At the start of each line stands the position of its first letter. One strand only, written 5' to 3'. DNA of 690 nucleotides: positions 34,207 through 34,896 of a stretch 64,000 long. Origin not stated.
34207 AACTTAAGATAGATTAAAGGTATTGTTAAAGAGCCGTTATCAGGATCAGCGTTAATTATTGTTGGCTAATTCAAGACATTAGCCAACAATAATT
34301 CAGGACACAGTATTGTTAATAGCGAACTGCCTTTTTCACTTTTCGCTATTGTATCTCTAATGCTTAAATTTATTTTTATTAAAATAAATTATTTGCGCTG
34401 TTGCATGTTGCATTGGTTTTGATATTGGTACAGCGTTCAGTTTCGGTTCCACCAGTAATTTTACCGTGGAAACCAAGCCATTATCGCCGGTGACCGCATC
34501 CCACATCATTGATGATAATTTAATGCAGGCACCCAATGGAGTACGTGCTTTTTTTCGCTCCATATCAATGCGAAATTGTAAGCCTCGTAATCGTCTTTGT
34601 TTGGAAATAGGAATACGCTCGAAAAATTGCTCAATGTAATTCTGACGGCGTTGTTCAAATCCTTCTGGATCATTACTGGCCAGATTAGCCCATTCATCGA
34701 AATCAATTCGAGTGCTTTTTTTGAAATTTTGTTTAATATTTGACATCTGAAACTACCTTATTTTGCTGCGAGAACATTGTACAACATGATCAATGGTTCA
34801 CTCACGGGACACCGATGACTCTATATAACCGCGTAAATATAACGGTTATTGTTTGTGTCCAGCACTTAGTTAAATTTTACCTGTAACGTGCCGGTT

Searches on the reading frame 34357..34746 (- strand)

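Call 9: search_protein_families(library=pfam, proteins=[window:34357-34746:-])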
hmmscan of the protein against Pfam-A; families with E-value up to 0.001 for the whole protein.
window:34357-34746:- (129 aa): 1 family
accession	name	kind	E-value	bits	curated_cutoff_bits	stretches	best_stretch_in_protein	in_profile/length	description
PF11333.13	DUF3135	-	2.5e-26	92.2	22.7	1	14-85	3-74/81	Protein of unknown function (DUF3135)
